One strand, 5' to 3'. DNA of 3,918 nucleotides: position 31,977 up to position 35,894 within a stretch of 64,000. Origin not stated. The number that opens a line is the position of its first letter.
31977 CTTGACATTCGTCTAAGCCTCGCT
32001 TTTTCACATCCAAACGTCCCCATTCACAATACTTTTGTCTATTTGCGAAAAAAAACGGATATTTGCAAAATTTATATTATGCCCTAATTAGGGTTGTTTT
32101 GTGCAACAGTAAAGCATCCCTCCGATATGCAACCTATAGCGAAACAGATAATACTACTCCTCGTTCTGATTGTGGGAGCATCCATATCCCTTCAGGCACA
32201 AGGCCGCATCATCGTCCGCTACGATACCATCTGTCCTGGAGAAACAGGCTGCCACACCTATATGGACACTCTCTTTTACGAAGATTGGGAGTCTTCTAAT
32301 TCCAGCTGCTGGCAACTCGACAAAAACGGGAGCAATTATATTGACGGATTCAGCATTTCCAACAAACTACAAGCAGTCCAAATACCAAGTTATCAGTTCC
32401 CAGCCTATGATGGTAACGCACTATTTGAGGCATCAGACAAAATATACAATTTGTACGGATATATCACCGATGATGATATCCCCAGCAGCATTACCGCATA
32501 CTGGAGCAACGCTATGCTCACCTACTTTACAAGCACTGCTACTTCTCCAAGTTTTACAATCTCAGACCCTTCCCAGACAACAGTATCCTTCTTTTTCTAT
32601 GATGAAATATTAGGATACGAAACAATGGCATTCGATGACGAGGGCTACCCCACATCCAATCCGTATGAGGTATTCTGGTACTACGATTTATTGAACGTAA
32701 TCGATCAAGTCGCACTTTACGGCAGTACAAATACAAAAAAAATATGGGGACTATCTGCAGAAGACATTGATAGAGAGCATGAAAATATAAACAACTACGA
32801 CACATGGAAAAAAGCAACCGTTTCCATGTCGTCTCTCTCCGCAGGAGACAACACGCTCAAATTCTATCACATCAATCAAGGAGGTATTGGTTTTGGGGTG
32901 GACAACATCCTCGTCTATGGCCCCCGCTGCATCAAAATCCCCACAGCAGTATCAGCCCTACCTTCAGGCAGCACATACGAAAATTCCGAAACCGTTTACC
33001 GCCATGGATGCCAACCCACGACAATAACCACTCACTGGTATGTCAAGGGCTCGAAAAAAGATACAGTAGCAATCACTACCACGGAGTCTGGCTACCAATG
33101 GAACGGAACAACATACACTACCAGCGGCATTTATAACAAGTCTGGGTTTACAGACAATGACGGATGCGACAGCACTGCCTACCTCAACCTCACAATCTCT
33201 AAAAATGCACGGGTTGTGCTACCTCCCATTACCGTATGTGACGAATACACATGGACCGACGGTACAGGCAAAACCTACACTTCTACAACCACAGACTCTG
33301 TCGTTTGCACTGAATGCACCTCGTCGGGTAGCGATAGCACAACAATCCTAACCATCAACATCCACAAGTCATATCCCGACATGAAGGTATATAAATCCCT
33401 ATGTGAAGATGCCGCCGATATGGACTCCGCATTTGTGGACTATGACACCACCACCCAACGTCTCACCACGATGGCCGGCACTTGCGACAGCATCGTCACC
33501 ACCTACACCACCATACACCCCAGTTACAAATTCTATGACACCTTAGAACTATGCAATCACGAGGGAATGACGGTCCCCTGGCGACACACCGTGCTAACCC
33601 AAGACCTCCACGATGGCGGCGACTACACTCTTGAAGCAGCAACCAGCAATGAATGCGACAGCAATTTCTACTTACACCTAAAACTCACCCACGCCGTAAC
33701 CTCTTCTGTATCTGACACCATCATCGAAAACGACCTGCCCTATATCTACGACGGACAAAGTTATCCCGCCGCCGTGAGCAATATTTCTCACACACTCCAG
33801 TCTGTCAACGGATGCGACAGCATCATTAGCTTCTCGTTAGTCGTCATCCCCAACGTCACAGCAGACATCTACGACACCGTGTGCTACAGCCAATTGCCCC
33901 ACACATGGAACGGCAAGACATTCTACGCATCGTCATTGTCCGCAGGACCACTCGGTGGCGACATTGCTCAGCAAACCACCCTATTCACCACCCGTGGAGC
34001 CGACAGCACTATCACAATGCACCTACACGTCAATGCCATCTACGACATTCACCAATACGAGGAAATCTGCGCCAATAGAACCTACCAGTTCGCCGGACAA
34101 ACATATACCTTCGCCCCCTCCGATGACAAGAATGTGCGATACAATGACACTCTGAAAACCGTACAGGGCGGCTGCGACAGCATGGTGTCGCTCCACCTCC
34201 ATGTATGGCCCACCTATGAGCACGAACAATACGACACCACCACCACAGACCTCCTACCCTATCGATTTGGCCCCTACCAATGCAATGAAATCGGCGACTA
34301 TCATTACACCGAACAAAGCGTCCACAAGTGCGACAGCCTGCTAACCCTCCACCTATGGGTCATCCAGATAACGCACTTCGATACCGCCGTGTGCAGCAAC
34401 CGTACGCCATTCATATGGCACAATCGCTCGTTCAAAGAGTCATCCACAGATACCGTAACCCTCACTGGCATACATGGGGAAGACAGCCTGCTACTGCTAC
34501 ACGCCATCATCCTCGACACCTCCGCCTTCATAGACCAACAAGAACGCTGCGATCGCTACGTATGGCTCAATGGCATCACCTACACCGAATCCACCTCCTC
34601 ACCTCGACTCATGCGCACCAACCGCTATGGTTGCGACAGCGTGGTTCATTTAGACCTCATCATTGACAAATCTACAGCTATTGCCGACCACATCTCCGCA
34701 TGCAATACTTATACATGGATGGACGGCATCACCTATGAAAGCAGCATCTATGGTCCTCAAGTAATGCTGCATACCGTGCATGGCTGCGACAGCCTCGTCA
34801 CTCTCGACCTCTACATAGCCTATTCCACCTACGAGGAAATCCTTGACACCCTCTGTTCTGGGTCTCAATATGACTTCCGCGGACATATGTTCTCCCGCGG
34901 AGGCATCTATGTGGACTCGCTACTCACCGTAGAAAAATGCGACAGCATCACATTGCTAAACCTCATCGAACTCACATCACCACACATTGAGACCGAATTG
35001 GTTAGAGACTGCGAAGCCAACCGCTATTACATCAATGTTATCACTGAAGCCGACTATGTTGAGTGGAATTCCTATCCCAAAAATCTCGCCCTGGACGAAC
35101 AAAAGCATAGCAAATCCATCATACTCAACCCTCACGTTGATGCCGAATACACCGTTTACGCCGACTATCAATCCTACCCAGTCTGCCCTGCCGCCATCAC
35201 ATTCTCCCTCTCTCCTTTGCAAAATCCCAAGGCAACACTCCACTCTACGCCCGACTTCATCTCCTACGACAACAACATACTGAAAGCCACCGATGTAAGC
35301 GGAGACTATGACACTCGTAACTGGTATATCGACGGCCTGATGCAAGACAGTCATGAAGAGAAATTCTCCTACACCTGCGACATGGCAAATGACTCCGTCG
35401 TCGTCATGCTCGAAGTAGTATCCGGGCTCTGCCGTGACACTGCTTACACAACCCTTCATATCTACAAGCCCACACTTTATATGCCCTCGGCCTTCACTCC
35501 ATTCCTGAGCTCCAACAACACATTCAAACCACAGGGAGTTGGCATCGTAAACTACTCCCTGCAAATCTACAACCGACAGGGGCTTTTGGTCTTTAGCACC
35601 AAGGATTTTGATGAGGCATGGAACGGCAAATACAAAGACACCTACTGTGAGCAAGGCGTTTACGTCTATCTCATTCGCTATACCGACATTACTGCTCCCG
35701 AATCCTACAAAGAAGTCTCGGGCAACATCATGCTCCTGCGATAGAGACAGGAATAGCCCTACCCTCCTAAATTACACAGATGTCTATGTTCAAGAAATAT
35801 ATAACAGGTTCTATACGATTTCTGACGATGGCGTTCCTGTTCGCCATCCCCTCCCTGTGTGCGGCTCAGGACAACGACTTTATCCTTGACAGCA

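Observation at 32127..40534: Two tandem giant T9SS type-B cargo proteins built from about 35 (G)CDS-terminated mini-modules in a three-module super-repeat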

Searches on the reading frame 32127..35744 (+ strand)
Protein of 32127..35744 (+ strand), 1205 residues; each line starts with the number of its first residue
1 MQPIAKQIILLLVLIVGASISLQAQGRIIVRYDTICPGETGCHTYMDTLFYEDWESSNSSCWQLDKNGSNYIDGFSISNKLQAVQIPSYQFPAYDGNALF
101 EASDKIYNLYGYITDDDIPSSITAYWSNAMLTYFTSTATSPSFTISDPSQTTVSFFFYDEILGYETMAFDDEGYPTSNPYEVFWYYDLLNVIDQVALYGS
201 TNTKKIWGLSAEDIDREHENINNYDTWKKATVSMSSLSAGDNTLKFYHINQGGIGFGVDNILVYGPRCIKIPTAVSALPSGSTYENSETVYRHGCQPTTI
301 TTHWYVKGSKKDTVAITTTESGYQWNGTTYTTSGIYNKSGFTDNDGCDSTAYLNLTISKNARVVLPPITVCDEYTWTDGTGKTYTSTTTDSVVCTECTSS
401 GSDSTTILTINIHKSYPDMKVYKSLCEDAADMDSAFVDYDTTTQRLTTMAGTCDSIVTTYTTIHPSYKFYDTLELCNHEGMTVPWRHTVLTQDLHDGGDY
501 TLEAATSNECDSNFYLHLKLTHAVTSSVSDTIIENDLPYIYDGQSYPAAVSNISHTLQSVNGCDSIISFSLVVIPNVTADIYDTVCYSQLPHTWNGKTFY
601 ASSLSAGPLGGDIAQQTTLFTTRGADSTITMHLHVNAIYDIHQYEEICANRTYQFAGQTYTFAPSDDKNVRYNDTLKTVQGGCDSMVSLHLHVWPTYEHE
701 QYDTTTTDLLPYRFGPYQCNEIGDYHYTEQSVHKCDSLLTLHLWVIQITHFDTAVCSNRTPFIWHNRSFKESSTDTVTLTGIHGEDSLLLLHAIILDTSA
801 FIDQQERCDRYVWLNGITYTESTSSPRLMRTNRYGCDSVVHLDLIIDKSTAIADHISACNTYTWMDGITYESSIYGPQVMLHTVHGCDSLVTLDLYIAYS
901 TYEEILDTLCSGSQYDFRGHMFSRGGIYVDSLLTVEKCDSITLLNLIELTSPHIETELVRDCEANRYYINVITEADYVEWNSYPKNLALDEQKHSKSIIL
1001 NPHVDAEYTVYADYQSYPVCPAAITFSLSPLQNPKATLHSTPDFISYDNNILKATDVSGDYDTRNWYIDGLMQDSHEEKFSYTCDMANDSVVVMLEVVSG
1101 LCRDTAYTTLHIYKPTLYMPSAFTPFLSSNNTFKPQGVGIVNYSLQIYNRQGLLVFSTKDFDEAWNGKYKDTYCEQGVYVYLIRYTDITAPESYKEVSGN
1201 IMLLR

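Call 3: search_protein_families(library=pfam, proteins=[window:32127-35744:+], max_evalue=1)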
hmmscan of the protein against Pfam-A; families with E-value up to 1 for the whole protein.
window:32127-35744:+ (1205 aa): 1 family
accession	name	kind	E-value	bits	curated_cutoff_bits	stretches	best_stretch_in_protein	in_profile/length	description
PF13585.12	CHU_C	-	2e-11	44.3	27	1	1129-1187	14-74/86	CHU_C Type IX secretion signal domain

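Call 4: search_protein_families(library=ncbifam, proteins=[window:32127-35744:+], max_evalue=1)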
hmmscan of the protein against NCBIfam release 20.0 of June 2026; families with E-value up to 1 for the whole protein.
window:32127-35744:+ (1205 aa): 1 family
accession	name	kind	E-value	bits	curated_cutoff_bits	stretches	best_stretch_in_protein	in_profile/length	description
TIGR04131.1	Bac_Flav_CTERM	domain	6.9e-07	29.3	35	1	1119-1205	3-85/85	T9SS type B sorting domain-containing protein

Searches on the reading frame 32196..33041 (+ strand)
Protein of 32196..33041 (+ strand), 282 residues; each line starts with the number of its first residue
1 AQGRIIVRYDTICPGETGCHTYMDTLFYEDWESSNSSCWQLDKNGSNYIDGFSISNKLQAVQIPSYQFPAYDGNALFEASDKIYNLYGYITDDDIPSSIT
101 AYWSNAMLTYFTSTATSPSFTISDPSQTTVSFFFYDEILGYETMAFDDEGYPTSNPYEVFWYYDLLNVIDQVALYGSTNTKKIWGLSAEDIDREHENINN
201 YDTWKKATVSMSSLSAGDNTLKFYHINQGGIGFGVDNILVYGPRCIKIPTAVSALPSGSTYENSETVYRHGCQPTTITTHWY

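Call 45: find_homologous_proteins(query=window:32196-33041:+, max_evalue=0.001)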
Query window:32196-33041:+: 466 candidates shared short words with the query, none scored E <= 0.001.

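Call 49: search_solved_structures(query=window:32196-33041:+, max_evalue=10, show_alignments=2)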
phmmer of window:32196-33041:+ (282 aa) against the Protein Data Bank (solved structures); distinct sequences matched with E-value up to 10: 1.
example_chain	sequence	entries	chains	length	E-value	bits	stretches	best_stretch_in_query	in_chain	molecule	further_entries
3ey5_A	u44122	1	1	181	0.48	13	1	74-121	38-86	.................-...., GNAT family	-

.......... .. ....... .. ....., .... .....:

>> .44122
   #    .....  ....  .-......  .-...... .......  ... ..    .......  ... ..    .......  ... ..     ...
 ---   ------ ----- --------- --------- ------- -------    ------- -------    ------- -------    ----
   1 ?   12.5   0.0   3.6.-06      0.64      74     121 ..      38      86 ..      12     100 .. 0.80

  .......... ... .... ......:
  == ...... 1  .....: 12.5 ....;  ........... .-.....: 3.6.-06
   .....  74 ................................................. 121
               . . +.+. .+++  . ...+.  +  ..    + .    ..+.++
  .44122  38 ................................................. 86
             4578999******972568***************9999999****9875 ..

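Call 79: search_protein_families(library=pfam, proteins=[window:32196-33041:+], max_evalue=10)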
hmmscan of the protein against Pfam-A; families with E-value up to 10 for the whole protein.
window:32196-33041:+ (282 aa): 1 family
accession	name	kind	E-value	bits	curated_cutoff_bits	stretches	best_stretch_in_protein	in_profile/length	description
PF17623.7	B277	-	0.41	10.1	27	1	99-131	245-277/277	Domain of unknown function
